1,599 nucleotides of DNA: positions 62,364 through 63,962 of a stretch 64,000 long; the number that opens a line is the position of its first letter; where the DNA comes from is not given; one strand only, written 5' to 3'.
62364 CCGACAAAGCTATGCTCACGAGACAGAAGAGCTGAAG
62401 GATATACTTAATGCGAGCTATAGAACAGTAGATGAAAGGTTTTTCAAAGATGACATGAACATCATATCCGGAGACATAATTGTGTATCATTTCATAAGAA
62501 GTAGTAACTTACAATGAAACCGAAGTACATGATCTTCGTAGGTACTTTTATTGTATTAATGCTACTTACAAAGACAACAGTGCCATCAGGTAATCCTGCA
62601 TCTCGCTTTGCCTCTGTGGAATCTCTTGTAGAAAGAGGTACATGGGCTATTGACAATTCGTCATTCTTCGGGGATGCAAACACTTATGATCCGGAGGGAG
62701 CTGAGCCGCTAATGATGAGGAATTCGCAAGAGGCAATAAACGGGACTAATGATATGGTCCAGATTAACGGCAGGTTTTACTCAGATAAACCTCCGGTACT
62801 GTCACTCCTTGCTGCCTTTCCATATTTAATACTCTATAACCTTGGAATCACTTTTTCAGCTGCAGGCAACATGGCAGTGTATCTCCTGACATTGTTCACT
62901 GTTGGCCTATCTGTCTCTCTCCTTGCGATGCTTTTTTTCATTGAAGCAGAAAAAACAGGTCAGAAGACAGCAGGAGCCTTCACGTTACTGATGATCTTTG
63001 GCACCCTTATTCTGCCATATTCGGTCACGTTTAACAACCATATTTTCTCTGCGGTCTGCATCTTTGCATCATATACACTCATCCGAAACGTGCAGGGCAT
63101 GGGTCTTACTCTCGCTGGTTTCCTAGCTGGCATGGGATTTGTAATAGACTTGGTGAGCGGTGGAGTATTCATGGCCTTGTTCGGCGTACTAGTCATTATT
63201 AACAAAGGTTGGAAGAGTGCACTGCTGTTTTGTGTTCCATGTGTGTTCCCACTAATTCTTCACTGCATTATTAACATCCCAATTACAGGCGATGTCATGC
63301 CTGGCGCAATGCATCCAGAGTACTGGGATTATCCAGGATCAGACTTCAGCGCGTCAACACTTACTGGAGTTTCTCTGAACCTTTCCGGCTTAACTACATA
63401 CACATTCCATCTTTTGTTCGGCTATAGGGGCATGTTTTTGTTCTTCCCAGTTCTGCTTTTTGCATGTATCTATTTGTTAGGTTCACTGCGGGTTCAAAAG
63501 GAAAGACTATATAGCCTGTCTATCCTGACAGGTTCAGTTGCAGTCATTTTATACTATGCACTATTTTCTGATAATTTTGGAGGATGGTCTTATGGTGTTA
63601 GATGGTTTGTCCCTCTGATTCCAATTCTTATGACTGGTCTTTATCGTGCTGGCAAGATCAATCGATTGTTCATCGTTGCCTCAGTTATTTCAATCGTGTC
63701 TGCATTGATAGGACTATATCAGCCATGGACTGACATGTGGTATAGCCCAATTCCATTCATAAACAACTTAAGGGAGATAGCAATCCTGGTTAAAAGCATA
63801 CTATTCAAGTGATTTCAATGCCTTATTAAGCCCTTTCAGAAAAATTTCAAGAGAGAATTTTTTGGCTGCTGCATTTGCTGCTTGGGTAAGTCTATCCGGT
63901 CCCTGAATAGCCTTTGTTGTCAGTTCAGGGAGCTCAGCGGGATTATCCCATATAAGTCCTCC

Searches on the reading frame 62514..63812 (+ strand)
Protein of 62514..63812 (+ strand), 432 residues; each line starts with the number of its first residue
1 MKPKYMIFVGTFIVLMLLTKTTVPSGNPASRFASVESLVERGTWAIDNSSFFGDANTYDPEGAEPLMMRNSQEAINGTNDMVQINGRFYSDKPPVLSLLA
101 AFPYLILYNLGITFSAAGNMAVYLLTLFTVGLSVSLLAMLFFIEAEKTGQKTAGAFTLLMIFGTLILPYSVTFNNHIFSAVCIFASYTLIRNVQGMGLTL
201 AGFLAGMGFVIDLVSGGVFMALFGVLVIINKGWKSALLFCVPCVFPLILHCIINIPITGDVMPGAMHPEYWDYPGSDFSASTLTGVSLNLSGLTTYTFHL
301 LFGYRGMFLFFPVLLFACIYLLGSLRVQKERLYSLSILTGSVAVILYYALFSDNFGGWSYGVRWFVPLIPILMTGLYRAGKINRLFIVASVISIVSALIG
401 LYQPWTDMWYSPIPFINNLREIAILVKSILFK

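Call 9: search_protein_families(library=ncbifam, proteins=[window:62514-63812:+], max_evalue=0.001)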
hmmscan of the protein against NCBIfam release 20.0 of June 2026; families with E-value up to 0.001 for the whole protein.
window:62514-63812:+ (432 aa): 1 family
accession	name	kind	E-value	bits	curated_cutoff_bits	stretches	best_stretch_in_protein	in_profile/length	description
NF047440.1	LA3751_2_3_fam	subfamily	9.1e-08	31.3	200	1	82-401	71-379/460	LA_3751/LA_3752 family putative glycosyltransferase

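Call 40: find_encoding_contigs(protein=window:62514-63812:+, flank=10000, max_places=2)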
Protein window:62514-63812:+ (432 aa): 5 contigs read that carry it; 2 places shown.
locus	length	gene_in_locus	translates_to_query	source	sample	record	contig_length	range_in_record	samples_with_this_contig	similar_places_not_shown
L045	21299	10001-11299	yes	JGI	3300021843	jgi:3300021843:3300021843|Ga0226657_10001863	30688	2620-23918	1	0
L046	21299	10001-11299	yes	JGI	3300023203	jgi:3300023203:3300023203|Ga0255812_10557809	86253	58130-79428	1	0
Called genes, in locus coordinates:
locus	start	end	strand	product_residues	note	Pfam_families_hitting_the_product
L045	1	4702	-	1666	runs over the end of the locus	PF13385:Laminin_G_3 (weak)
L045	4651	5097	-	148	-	-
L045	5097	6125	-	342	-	PF01757:Acyl_transf_3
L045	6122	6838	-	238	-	PF00535:Glycos_transf_2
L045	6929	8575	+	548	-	PF19830:DUF6311 (weak)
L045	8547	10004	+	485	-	PF13231:PMT_2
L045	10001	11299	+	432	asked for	-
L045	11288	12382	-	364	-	PF13439:Glyco_transf_4, PF00534:Glycos_transf_1, PF13692:Glyco_trans_1_4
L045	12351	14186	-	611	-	PF12481:DUF3700 (weak), PF13522:GATase_6, PF13537:GATase_7, PF00733:Asn_synthase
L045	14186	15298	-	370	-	PF20706:GT4-conflict, PF00534:Glycos_transf_1, PF13692:Glyco_trans_1_4, PF13524:Glyco_trans_1_2 (weak)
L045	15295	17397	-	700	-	-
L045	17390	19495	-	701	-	PF13439:Glyco_transf_4 (weak), PF00534:Glycos_transf_1, PF13692:Glyco_trans_1_4, PF13524:Glyco_trans_1_2, PF13641:Glyco_tranf_2_3, PF00535:Glycos_transf_2, PF13632:Glyco_trans_2_3 (weak)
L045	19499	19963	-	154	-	PF01522:Polysacc_deac_1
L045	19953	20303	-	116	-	-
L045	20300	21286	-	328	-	PF00534:Glycos_transf_1, PF13692:Glyco_trans_1_4, PF13524:Glyco_trans_1_2 (weak)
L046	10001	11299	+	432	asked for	-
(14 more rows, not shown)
